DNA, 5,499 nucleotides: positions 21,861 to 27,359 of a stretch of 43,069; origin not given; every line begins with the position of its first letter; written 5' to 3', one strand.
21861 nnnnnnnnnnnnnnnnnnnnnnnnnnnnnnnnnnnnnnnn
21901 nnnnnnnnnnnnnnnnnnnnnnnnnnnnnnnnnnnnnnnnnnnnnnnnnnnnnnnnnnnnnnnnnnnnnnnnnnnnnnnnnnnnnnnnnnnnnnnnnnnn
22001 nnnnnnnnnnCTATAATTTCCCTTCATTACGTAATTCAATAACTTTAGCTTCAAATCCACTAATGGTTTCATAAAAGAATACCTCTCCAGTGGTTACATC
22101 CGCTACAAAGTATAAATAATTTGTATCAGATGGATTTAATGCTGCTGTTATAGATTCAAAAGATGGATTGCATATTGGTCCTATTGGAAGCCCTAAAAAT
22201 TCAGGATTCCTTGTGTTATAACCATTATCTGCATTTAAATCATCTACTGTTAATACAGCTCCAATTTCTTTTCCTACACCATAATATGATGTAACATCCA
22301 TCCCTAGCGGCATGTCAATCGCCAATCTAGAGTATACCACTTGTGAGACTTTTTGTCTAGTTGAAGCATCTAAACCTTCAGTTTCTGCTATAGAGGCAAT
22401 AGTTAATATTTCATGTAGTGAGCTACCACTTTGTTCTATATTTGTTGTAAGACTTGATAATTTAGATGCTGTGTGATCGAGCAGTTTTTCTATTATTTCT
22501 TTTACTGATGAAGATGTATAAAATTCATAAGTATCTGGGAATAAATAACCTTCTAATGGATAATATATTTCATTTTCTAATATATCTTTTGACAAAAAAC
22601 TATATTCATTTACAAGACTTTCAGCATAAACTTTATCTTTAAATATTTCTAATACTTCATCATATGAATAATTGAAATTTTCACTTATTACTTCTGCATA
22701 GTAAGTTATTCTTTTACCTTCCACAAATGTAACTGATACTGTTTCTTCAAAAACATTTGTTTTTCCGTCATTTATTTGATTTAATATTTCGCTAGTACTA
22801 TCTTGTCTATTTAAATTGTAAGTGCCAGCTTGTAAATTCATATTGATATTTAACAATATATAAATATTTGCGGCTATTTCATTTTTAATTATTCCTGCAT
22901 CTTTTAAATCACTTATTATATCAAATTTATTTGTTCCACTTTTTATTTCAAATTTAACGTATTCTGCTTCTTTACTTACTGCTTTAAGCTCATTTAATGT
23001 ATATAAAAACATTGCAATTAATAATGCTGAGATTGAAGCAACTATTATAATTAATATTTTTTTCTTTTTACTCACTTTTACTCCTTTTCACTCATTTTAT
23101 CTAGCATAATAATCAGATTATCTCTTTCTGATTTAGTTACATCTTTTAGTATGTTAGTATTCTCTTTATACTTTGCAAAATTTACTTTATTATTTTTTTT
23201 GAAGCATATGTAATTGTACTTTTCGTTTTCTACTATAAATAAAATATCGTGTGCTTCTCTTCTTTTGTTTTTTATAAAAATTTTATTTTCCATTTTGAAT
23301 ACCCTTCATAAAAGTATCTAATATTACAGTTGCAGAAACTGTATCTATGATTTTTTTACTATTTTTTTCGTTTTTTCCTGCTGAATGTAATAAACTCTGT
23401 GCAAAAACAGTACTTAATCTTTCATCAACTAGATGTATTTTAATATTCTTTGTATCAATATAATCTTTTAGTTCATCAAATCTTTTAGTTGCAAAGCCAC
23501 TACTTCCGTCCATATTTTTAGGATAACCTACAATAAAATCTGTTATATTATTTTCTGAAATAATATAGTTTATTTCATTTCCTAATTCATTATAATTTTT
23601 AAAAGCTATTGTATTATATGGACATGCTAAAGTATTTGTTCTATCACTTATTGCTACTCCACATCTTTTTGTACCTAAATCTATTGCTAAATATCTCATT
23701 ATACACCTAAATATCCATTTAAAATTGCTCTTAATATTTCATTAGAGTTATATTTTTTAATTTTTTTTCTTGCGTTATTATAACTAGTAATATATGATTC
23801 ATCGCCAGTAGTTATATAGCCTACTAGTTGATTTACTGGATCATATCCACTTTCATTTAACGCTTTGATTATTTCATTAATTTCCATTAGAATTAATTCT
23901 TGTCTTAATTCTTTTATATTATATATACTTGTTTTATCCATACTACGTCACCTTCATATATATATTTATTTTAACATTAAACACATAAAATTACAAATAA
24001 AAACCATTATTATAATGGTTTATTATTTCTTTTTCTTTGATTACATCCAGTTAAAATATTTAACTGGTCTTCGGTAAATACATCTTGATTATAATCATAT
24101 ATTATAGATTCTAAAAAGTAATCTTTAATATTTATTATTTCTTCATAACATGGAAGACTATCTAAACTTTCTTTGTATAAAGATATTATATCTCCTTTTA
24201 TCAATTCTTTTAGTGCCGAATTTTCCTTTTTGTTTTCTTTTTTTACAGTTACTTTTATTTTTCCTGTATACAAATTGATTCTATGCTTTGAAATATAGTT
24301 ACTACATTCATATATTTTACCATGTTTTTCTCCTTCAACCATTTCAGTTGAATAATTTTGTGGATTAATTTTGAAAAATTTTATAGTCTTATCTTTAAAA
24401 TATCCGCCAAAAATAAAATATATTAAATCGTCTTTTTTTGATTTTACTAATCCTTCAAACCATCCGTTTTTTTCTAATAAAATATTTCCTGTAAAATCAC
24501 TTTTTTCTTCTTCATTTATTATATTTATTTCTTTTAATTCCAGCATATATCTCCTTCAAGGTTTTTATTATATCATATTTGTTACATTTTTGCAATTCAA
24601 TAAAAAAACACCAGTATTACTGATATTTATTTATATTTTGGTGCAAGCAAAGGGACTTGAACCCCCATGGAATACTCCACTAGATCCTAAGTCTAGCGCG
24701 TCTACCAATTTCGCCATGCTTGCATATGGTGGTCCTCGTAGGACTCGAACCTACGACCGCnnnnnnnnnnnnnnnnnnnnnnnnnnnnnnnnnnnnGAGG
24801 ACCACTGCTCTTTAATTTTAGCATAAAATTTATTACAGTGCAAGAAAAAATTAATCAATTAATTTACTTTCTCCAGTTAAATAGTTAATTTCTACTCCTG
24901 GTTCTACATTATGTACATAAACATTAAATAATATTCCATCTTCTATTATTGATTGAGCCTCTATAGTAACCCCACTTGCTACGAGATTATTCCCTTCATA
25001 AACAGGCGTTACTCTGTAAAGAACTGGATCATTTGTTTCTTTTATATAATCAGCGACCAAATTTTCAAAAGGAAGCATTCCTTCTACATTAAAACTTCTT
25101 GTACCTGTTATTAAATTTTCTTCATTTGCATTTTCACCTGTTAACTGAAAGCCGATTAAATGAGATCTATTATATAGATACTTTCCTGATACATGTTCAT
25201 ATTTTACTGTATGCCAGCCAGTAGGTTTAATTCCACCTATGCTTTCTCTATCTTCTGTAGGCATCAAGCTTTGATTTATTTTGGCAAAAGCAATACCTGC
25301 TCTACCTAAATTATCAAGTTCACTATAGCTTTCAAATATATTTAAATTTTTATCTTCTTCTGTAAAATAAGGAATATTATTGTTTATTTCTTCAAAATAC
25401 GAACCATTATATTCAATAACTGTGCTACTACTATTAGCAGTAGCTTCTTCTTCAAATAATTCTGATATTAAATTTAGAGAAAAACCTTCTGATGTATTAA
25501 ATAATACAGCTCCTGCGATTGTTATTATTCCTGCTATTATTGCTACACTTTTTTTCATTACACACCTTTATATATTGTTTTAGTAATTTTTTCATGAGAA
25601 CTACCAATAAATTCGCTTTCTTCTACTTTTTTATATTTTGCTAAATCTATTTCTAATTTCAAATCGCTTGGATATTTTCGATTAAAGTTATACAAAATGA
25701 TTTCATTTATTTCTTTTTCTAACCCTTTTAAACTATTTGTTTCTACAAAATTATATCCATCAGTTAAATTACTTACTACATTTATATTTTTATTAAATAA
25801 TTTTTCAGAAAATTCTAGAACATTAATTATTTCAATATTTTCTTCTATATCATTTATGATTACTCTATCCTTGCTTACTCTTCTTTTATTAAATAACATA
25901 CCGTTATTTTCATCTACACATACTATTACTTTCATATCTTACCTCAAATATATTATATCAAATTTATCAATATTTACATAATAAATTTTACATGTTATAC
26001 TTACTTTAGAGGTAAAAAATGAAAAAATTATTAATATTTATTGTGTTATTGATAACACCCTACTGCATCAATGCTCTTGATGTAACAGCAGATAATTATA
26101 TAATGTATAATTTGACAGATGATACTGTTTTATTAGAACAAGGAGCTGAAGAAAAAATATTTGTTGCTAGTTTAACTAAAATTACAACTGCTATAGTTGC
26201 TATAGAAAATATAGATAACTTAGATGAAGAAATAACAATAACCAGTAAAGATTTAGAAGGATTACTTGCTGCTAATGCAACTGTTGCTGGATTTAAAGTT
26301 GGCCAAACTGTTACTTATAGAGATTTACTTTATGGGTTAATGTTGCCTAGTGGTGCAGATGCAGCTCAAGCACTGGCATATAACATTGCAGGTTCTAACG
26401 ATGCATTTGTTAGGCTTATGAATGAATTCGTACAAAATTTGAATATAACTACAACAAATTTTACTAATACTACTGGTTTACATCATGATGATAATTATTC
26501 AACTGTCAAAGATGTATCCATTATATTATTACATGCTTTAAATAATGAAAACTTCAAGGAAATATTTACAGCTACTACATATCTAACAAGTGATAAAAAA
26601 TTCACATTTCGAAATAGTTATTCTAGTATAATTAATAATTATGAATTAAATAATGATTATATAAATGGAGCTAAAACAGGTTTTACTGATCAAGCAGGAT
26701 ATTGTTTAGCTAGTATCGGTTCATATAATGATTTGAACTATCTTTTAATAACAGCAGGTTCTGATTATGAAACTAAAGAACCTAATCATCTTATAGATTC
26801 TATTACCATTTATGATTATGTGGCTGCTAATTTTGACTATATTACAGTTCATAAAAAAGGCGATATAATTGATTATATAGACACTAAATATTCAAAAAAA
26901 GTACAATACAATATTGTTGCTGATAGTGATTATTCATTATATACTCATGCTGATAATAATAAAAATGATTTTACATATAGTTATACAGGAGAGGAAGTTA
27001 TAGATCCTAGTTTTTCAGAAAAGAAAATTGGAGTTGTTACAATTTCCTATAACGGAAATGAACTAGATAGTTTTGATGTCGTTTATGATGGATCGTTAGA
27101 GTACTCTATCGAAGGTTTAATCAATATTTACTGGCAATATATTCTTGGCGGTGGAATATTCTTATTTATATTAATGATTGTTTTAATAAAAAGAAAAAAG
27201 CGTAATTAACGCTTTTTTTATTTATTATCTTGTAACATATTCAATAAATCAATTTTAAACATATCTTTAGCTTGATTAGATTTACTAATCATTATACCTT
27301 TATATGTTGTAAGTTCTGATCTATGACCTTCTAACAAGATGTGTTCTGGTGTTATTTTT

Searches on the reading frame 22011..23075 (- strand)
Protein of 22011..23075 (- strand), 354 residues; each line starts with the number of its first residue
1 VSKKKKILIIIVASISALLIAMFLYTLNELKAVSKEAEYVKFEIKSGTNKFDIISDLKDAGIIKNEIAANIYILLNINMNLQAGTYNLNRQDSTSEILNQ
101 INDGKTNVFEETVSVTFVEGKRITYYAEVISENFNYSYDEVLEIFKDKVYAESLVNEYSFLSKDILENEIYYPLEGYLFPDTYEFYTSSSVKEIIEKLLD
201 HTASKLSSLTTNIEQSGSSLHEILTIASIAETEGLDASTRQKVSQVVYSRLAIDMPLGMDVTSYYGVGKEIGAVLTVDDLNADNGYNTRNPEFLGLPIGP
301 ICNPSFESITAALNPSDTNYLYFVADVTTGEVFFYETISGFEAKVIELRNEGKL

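Call 42: search_protein_families(library=pfam, proteins=[window:22011-23075:-], max_evalue=0.001)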
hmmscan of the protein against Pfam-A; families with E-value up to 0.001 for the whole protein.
window:22011-23075:- (354 aa): 1 family
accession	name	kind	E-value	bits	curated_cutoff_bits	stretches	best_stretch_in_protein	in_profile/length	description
PF02618.21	YceG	-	1.9e-65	221.5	32.4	1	42-345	1-273/275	YceG-like family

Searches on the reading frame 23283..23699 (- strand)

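Call 42: search_protein_families(library=pfam, proteins=[window:23283-23699:-], max_evalue=0.001)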
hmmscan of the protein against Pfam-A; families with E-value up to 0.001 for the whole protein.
window:23283-23699:- (138 aa): 1 family
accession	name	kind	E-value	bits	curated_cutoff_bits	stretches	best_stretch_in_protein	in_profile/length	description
PF03652.20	RuvX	-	3.1e-36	125.1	29.2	1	1-132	1-133/134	Holliday junction resolvase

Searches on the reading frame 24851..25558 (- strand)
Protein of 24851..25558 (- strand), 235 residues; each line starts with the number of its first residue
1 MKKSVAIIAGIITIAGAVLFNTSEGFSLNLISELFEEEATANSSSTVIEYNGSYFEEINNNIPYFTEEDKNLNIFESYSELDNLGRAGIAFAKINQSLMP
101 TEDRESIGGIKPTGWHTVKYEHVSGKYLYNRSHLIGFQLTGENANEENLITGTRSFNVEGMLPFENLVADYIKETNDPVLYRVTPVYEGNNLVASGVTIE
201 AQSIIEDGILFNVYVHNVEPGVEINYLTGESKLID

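Call 42: search_protein_families(library=pfam, proteins=[window:24851-25558:-], max_evalue=0.001)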
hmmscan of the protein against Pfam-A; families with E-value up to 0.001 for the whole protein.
window:24851-25558:- (235 aa): 2 families
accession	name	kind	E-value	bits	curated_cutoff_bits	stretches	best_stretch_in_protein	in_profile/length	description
PF13930.12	Endonuclea_NS_2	-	1.6e-24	87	27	1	77-203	11-130/132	DNA/RNA non-specific endonuclease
PF01223.29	Endonuclease_NS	-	7.8e-05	22.9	23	1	112-192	65-151/223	DNA/RNA non-specific endonuclease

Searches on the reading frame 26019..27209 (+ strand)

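Call 42: search_protein_families(library=pfam, proteins=[window:26019-27209:+], max_evalue=0.001)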
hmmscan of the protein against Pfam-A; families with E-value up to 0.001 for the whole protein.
window:26019-27209:+ (396 aa): 3 families
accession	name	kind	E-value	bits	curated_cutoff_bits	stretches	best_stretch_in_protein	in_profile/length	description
PF00768.25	Peptidase_S11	-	6.3e-41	140.8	27.6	1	19-239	7-228/239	D-alanyl-D-alanine carboxypeptidase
PF07943.18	PBP5_C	-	2.7e-07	31.1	21.2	1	272-360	1-89/91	Penicillin-binding protein 5, C-terminal domain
PF13354.11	Beta-lactamase2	-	1.1e-05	25.3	22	1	29-172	4-145/214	Beta-lactamase enzyme family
